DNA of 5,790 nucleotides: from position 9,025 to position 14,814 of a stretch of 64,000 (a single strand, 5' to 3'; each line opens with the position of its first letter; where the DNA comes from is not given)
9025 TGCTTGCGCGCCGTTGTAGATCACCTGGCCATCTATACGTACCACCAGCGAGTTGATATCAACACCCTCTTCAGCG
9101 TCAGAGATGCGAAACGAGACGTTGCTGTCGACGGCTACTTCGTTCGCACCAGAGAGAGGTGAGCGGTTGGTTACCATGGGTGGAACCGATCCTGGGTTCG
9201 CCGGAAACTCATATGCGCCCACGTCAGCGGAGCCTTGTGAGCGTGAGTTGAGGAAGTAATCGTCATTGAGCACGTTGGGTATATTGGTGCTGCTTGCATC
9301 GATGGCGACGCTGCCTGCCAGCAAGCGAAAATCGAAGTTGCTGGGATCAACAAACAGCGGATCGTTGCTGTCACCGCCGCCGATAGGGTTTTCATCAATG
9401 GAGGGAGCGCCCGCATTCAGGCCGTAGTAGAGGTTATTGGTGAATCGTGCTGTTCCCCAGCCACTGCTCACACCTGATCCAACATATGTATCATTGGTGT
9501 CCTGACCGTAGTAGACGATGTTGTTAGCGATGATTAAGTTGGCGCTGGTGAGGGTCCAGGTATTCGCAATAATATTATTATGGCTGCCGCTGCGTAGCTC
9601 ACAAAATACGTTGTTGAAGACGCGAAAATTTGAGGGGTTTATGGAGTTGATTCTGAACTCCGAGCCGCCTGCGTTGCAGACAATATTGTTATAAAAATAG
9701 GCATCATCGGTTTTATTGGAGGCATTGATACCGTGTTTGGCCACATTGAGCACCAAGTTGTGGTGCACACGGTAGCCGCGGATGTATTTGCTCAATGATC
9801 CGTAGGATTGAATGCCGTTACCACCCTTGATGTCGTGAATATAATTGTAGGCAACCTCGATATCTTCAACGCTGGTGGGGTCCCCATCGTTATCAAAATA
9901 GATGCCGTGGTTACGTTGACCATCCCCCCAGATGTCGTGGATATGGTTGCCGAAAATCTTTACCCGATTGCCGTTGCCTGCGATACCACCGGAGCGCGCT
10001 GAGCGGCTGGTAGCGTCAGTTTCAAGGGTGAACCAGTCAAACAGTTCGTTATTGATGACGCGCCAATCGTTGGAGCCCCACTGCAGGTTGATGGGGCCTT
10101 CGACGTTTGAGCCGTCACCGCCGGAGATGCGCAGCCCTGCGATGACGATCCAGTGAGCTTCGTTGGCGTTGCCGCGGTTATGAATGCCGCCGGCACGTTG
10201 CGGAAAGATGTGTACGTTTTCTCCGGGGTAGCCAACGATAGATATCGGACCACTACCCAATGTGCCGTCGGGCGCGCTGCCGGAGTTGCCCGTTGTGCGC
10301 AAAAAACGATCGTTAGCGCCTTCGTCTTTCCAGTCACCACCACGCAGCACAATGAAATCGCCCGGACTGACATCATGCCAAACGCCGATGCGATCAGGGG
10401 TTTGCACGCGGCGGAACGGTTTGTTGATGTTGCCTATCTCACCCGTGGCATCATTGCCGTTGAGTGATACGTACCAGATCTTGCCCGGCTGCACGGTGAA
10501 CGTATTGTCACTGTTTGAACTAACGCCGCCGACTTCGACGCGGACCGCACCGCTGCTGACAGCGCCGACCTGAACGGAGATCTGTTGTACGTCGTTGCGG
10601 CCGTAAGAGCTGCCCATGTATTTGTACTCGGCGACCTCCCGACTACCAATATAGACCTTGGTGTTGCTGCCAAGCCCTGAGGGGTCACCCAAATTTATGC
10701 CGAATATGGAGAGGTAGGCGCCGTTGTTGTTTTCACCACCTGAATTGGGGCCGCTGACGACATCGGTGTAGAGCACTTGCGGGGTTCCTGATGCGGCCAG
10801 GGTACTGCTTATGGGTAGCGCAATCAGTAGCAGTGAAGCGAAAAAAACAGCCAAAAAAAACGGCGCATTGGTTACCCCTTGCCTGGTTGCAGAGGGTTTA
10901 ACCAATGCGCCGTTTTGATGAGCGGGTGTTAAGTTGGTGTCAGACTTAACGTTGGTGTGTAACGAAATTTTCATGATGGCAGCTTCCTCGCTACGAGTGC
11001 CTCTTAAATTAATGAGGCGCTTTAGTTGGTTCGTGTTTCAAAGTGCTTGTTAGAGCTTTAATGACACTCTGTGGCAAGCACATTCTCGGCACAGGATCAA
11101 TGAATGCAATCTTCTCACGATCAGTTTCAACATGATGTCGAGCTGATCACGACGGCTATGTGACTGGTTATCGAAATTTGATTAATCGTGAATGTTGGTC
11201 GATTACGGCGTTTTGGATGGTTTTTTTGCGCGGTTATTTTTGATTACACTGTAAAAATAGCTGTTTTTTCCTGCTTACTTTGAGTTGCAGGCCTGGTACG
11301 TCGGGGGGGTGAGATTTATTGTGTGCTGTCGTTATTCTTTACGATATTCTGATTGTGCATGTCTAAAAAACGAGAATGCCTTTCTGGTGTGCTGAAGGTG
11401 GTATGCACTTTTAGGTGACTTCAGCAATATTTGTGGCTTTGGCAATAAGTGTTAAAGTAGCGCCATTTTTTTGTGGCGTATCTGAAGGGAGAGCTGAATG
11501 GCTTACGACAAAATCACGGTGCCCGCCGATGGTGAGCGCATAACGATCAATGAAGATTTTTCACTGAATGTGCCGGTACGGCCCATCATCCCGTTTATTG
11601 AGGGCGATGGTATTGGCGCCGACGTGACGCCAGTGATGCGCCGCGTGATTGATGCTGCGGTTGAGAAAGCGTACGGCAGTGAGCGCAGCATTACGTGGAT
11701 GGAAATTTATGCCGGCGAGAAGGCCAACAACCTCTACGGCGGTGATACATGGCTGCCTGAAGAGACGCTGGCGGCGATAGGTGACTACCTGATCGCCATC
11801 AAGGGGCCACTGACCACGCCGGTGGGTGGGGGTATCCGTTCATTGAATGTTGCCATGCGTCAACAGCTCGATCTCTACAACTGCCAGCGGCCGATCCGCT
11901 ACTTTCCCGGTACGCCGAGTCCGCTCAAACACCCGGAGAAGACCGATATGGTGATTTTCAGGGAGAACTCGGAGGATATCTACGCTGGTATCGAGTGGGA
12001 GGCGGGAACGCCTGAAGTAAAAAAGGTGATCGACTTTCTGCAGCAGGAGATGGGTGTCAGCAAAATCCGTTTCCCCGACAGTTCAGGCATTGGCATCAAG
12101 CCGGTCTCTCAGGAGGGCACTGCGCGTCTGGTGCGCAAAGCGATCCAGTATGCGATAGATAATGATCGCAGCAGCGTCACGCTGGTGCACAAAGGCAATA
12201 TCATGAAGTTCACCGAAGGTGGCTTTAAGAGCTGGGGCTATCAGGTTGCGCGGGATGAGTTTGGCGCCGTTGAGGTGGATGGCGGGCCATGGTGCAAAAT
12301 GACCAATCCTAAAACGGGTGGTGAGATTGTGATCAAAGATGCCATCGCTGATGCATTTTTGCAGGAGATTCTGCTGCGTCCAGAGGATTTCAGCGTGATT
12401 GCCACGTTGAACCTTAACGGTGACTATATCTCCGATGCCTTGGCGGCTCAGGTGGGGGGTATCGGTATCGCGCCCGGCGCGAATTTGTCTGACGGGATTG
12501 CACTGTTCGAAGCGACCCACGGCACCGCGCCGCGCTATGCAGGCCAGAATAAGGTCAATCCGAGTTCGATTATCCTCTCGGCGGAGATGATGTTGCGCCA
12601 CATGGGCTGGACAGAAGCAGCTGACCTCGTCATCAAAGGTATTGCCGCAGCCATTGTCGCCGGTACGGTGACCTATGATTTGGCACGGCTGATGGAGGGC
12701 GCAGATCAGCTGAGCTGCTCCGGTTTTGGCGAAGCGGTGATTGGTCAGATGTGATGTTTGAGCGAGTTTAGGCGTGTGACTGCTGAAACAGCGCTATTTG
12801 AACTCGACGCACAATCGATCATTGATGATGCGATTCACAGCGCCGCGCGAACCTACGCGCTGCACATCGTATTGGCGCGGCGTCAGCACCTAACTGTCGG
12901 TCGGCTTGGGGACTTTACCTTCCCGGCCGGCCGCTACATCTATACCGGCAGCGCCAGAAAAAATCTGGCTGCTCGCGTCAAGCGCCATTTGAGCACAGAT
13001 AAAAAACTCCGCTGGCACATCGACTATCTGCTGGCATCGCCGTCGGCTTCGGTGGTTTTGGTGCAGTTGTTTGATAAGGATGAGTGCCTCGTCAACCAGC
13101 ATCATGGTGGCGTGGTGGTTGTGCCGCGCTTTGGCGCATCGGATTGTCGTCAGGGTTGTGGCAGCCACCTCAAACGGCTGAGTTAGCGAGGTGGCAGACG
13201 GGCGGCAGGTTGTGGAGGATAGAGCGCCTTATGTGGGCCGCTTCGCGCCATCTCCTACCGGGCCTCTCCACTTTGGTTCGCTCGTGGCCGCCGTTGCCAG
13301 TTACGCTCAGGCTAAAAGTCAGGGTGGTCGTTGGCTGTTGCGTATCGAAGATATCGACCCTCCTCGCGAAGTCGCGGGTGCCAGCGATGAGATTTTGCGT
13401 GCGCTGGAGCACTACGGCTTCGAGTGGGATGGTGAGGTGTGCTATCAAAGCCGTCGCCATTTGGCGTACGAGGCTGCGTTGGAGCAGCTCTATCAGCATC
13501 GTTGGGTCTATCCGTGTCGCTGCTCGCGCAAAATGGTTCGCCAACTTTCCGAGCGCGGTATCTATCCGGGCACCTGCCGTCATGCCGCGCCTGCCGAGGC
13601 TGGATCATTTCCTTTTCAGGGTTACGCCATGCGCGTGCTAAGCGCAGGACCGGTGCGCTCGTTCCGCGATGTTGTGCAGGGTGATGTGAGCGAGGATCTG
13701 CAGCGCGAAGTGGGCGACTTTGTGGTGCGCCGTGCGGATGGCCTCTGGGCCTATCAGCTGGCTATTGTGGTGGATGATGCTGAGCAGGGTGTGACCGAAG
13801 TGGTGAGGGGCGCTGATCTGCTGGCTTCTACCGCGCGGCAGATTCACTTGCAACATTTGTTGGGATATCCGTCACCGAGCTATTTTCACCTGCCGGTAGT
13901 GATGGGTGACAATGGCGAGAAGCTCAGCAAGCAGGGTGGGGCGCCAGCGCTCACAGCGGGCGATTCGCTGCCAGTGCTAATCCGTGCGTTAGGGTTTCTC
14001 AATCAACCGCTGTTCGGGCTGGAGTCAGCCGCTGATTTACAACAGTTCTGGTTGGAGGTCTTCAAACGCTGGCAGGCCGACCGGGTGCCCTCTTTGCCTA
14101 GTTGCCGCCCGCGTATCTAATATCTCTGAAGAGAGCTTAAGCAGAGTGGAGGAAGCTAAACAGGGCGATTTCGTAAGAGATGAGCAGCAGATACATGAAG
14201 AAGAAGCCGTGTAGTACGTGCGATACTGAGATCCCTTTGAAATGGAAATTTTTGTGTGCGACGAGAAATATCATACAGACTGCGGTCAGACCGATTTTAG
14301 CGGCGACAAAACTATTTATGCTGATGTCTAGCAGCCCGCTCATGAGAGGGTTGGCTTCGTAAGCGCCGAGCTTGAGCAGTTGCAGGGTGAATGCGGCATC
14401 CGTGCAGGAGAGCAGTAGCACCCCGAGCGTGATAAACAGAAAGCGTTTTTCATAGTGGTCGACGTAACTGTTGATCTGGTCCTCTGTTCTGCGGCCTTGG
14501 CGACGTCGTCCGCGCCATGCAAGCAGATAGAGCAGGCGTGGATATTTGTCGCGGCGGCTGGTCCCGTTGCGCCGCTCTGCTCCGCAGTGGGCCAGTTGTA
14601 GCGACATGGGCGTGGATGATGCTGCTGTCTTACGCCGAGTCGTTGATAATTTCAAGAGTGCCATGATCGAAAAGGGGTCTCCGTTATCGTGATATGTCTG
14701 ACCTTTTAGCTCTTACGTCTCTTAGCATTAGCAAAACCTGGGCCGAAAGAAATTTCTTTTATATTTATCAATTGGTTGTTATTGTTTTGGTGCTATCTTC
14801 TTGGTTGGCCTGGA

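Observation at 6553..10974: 1473-aa secreted beta-helix / multi-adhesion-domain protein with its own long leader and terminator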

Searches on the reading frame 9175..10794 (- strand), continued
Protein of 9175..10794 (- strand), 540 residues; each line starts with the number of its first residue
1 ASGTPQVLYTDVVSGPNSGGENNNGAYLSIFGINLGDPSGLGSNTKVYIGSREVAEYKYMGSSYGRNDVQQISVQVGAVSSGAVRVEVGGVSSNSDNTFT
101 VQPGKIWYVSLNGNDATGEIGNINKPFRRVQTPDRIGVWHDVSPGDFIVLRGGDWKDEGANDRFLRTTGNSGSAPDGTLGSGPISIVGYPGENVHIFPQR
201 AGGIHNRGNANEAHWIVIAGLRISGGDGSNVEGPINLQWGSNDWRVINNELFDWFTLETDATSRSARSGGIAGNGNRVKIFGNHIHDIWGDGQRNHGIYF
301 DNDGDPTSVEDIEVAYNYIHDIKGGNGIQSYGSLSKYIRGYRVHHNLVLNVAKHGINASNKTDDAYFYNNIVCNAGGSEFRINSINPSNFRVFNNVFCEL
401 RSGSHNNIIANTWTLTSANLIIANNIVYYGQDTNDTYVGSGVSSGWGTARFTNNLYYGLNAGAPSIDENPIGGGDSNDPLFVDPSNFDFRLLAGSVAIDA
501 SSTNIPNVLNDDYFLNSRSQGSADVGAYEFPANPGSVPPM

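Call 79: search_protein_representatives(alignment_id=A1)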
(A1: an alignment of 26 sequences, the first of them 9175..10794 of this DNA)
Query: 26 sequences, 538 profile positions. Proteins with E-value up to 0.001 (for the whole library): 39286; up to 1e-10: 11441; up to 1e-30: 1373. The best 150 are listed.
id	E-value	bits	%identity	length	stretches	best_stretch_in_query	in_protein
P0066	3.8e-222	755.4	-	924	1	2-536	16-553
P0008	9.1e-218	741.0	-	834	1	2-537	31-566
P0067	7.6e-216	734.6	-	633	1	2-536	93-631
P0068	7.8e-210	714.8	-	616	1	3-536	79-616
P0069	1.2e-208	710.9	-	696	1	3-537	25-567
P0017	1.2e-203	694.4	-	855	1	3-536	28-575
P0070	2.7e-196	670.1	-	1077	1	2-536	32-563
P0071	5.7e-196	669.0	-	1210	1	3-534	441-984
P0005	8.8e-196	668.4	-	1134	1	3-536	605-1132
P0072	5.6e-195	665.8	-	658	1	3-536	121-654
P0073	2.2e-194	663.8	-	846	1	3-536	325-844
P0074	1.8e-192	657.5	-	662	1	2-536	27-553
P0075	4.4e-191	652.9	-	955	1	3-536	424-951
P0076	1.5e-189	647.9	-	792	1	3-533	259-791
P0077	1.1e-188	645.0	-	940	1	3-536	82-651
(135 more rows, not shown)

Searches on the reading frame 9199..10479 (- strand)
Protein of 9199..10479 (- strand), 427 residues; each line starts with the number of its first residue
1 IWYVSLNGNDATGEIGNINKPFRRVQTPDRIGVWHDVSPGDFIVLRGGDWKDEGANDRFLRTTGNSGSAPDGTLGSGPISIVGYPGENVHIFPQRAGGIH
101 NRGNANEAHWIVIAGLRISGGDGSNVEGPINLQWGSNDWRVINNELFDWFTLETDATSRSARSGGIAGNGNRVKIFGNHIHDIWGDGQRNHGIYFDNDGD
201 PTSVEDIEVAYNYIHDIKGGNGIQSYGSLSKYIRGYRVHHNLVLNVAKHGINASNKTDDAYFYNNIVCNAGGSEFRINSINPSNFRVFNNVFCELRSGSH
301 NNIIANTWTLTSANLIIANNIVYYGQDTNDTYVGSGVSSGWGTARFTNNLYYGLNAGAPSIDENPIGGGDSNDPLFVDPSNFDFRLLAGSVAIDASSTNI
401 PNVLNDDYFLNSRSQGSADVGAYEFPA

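Call 20: search_protein_families(library=pfam, proteins=[window:9199-10479:-], max_evalue=10)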
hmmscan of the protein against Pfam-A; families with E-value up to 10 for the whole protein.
seq(427 aa): 2 families
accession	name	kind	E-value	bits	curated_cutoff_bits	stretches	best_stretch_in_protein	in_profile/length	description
PF17161.10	DUF5123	-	9e-05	24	35.1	1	294-391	10-103/113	Domain of unknown function (DUF5123)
PF18673.7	IrmA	-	0.1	12.9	25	1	240-271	50-81/109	interleukin receptor mimic protein A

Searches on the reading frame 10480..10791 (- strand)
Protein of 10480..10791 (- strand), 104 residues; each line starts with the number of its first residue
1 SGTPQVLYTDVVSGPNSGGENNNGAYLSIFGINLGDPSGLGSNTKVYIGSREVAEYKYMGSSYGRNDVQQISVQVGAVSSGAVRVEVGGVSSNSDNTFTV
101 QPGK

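Call 20: search_protein_families(library=pfam, proteins=[window:10480-10791:-], max_evalue=10)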
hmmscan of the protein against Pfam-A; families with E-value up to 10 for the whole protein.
seq(104 aa): 2 families
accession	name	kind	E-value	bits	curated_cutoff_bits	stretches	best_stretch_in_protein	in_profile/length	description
PF01833.30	TIG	-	0.012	16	20.9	1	15-99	8-83/84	IPT/TIG domain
PF04335.19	VirB8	-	0.097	12.9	23.2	1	46-100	105-157/213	VirB8 protein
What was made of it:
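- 10480..10791 (-): Residues 62-165: IPT/TIG-like beta-sandwich (motif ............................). Pfam TIG E=0.012, below cut-off (call 20).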

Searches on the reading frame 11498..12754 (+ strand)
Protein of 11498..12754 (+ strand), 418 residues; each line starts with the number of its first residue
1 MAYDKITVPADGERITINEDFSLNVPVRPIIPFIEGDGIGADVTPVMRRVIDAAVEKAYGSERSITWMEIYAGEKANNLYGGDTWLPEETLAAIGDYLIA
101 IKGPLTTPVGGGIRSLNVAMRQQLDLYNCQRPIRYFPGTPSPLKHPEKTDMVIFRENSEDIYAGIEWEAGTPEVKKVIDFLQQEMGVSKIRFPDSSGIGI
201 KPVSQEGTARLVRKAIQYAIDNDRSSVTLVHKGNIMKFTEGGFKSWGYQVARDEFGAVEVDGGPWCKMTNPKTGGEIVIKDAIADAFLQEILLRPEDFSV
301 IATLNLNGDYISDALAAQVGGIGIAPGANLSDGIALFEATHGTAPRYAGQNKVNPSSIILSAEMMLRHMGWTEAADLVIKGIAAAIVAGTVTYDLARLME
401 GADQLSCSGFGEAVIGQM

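Call 8: search_protein_families(library=pfam, proteins=[window:11498-12754:+], max_evalue=0.001)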
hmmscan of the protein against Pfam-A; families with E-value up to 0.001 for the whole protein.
window:11498-12754:+ (418 aa): 1 family
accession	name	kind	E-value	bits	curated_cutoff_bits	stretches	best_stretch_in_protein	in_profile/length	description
PF00180.25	Iso_dh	-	1.2e-86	291.5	27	1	31-414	2-348/348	Isocitrate/isopropylmalate dehydrogenase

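Call 9: search_protein_families(library=ncbifam, proteins=[window:11498-12754:+], max_evalue=10)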
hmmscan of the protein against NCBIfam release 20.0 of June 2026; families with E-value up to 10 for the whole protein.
window:11498-12754:+ (418 aa): 18 families
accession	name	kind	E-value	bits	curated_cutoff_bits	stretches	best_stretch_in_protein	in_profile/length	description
NF005425.0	PRK07006.1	equivalog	3.5e-228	757.3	490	1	3-418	2-416/416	NADP-dependent isocitrate dehydrogenase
TIGR00183.1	prok_nadp_idh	equivalog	1.8e-212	705.6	567.3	1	3-418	2-416/417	isocitrate dehydrogenase (NADP(+))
NF005610.0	PRK07362.1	equivalog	1e-157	525.6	585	2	2-259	3-266/474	NADP-dependent isocitrate dehydrogenase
NF005036.0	PRK06451.1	equivalog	9.9e-135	449.4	484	1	8-416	4-406/412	NADP-dependent isocitrate dehydrogenase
NF006673.0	PRK09222.1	equivalog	8.1e-70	236.1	509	3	276-417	199-340/482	NADP-dependent isocitrate dehydrogenase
NF006529.0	PRK08997.1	equivalog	3.6e-62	210.3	510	2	203-396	145-319/335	isocitrate dehydrogenase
TIGR02088.1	LEU3_arch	subfamily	1.3e-61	208.7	409.8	2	190-396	127-311/324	isopropylmalate/isohomocitrate dehydrogenases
TIGR02924.1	ICDH_alpha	equivalog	1.5e-53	182.5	561.35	2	281-417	200-336/473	isocitrate dehydrogenase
NF040626.1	AksF2_Meth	equivalog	5.6e-51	173.8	540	3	276-393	193-311/333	homoisocitrate dehydrogenase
TIGR00175.1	mito_nad_idh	equivalog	6.1e-50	170.3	432.4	3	276-396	196-318/334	isocitrate dehydrogenase (NAD(+))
NF040619.1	AksF_Meth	equivalog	7.4e-46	156.8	500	1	31-396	4-331/343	homoisocitrate dehydrogenase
NF002898.0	PRK03437.1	equivalog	3.4e-42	145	393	2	287-387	221-324/347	3-isopropylmalate dehydrogenase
NF040855.1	iso_homocit_dh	equivalog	3.8e-33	115.2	680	3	277-396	186-303/345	isocitrate--homoisocitrate dehydrogenase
TIGR02089.1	TTC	equivalog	4e-33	114.8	470.4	1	31-396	6-336/352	tartrate dehydrogenase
NF006048.0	PRK08194.1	equivalog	1.2e-31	110.1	501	2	280-396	214-333/352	tartrate dehydrogenase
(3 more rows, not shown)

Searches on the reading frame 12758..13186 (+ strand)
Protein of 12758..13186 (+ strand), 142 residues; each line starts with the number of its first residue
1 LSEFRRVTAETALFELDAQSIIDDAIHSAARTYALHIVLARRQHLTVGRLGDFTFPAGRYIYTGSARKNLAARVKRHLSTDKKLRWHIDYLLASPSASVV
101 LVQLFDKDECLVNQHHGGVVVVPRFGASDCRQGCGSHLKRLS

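Call 8: search_protein_families(library=pfam, proteins=[window:12758-13186:+], max_evalue=0.001)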
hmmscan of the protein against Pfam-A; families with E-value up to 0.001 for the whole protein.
window:12758-13186:+ (142 aa): 1 family
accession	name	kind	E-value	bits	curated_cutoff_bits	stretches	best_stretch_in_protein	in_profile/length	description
PF01986.22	DUF123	-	4.1e-21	75.7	25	1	53-139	1-94/95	Domain of unknown function DUF123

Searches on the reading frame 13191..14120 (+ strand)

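Call 8: search_protein_families(library=pfam, proteins=[window:13191-14120:+], max_evalue=0.001)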
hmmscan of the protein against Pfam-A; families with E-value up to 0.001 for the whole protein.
window:13191-14120:+ (309 aa): 1 family
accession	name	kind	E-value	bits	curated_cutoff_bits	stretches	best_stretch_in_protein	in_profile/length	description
PF00749.27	tRNA-synt_1c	-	1.9e-42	145.7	23.4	1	17-248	5-247/314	tRNA synthetases class I (E and Q), catalytic domain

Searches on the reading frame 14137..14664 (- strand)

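Call 48: search_protein_families(library=ncbifam, proteins=[window:14137-14664:-], max_evalue=10)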
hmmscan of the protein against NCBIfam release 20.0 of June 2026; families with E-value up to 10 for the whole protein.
window:14137-14664:- (175 aa): 1 family
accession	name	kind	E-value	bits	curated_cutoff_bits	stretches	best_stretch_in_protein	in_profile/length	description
NF033409.0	poly_MCR3_broad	equivalog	0.21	10.1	1075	1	117-166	33-80/535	MCR-3-related phosphoethanolamine--lipid A transferase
